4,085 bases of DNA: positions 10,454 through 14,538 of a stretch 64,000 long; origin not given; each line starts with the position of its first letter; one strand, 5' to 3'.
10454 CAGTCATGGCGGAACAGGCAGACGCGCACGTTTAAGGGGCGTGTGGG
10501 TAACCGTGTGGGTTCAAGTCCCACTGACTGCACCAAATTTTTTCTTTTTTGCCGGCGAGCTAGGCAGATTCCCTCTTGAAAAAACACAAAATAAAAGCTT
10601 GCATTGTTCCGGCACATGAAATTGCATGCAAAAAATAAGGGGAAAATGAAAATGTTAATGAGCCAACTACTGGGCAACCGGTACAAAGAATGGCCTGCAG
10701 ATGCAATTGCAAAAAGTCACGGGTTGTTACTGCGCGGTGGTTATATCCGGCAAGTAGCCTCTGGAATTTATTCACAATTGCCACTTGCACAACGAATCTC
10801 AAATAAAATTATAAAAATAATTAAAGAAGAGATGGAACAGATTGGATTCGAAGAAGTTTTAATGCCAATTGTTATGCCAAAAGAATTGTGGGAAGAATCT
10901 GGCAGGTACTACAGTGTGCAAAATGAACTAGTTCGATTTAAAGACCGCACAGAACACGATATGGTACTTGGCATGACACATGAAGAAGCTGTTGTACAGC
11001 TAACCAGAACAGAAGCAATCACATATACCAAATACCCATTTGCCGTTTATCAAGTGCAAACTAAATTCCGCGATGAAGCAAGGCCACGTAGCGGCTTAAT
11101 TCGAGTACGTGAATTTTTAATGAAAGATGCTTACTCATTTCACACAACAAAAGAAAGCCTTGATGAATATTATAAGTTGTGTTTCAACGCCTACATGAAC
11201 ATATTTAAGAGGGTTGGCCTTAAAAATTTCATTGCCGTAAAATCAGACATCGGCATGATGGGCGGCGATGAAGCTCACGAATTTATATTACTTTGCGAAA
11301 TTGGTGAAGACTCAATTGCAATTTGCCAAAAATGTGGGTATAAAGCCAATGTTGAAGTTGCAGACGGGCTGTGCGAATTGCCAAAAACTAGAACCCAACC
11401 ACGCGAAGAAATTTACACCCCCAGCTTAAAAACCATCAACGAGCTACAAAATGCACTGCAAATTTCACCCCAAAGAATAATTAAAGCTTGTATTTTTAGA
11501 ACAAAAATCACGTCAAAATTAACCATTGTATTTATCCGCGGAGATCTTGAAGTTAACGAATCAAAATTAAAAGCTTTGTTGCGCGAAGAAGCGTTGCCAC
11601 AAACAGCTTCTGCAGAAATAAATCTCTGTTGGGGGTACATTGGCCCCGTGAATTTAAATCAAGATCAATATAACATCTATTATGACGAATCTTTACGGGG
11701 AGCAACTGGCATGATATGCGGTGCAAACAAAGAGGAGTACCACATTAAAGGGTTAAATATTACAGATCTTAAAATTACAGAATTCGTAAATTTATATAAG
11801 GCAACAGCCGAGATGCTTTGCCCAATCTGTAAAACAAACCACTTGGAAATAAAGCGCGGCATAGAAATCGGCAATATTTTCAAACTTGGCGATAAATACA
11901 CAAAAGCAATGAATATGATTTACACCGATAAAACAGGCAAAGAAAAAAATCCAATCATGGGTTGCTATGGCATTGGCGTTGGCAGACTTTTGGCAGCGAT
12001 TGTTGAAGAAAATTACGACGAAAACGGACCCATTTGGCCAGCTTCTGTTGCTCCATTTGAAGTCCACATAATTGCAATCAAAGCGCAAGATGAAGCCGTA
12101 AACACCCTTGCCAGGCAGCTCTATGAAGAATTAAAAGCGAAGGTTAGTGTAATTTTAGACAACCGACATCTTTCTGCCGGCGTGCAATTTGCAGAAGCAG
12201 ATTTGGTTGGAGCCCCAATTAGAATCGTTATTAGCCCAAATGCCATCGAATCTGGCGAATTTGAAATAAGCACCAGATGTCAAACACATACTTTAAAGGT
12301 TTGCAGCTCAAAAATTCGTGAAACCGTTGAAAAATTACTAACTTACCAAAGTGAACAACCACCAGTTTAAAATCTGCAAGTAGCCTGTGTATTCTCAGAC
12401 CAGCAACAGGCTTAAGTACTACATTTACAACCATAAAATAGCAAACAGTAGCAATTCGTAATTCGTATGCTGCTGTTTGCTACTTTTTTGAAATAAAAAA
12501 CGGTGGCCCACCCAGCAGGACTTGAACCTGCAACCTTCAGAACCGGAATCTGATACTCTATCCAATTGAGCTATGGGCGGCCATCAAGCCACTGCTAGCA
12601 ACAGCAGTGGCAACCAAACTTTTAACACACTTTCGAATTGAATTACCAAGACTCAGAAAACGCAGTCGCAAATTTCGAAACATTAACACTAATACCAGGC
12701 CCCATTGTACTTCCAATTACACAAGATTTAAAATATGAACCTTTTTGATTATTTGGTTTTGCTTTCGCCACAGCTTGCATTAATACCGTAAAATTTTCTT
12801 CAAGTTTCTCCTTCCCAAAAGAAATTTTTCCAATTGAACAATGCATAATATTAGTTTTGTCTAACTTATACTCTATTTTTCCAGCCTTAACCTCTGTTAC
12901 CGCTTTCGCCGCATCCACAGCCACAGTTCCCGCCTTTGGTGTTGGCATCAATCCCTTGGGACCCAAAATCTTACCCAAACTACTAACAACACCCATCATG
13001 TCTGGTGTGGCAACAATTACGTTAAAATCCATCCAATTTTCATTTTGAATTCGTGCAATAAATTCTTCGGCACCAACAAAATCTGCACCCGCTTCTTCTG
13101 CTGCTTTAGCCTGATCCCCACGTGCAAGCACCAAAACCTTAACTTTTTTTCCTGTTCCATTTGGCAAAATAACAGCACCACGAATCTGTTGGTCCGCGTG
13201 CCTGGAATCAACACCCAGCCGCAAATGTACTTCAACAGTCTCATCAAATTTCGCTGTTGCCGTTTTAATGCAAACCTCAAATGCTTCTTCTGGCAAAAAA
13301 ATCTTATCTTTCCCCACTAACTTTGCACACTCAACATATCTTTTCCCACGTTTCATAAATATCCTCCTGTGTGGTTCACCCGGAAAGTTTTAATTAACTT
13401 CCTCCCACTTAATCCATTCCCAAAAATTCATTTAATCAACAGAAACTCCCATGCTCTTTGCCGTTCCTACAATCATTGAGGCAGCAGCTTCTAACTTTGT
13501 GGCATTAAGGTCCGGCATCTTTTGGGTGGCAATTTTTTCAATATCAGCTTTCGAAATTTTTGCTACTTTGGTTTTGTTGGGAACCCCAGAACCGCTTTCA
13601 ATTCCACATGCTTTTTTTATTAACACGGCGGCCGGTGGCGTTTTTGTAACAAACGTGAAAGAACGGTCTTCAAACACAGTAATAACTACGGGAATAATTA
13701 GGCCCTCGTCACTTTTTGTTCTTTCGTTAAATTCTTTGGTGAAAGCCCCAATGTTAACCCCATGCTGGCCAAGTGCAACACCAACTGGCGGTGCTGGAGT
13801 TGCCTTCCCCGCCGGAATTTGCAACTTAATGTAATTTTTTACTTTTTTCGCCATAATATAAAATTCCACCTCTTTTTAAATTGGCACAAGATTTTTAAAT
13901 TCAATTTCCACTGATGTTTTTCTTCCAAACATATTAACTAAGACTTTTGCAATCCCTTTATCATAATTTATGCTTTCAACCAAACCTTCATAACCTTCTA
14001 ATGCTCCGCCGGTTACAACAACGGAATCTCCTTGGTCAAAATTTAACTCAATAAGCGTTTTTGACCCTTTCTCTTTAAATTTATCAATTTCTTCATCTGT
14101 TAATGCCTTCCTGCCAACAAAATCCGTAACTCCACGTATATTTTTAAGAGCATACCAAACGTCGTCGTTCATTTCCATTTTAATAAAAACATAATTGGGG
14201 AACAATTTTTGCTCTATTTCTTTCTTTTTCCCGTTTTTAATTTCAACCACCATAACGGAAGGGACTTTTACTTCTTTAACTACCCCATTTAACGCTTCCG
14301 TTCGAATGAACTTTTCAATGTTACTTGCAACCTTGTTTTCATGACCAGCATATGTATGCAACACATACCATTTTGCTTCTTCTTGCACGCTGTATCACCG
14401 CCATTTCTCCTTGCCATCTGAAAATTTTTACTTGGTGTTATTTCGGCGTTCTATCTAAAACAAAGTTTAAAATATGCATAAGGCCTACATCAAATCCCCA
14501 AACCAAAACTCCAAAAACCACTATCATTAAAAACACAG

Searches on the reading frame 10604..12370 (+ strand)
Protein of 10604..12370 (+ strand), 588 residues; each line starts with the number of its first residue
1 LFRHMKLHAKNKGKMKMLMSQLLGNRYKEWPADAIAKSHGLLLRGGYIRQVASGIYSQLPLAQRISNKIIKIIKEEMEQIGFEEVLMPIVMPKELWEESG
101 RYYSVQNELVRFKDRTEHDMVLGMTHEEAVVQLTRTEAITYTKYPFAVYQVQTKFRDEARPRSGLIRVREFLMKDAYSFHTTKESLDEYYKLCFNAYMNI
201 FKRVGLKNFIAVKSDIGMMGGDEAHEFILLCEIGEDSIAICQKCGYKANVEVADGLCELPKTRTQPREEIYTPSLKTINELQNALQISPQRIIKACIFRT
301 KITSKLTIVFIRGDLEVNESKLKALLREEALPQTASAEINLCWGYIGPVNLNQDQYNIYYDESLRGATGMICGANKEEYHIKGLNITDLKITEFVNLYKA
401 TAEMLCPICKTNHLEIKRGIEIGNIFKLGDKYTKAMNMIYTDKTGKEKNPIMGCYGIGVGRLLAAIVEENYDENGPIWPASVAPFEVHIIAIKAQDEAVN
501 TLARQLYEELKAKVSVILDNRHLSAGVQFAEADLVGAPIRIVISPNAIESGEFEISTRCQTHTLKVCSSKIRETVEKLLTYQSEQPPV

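Call 38: search_protein_families(library=pfam, proteins=[window:10604-12370:+], max_evalue=0.001)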
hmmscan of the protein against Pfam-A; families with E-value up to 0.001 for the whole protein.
window:10604-12370:+ (588 aa): 3 families
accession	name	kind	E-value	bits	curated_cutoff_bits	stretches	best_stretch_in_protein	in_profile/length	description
PF00587.30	tRNA-synt_2b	-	9.1e-34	117.5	29.3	1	111-470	2-179/179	tRNA synthetase class II core domain (G, H, P, S and T)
PF04073.20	tRNA_edit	-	2.5e-16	60.3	25.5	1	272-383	1-115/123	Aminoacyl-tRNA editing domain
PF03129.25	HGTP_anticodon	-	2.6e-12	47.1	21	1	487-578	2-91/94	Anticodon binding domain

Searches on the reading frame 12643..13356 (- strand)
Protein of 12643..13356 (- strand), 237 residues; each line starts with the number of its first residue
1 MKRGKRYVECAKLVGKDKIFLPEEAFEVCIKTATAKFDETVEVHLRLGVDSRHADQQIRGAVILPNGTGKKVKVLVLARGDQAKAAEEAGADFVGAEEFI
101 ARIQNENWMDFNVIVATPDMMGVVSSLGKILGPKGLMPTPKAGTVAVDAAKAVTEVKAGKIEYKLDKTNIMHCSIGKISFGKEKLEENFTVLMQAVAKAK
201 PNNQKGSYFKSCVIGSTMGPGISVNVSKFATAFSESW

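Call 37: search_protein_families(library=pfam, proteins=[window:12643-13356:-], max_evalue=0.001)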
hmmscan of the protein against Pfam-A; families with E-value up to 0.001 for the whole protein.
window:12643-13356:- (237 aa): 1 family
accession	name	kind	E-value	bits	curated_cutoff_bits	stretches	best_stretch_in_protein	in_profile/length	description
PF00687.26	Ribosomal_L1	-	2.6e-65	220.2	32.2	1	31-220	3-198/198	Ribosomal protein L1p/L10e family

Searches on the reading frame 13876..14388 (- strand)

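Call 37: search_protein_families(library=pfam, proteins=[window:13876-14388:-], max_evalue=0.001)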
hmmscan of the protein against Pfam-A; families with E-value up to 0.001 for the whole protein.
window:13876-14388:- (170 aa): 2 families
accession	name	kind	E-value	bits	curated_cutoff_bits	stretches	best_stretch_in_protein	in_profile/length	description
PF02357.24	NusG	-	1.8e-26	92.9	22.2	1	6-104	2-92/93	Transcription termination factor nusG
PF00467.35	KOW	-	2.7e-05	24.2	22.3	1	120-151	2-31/32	KOW motif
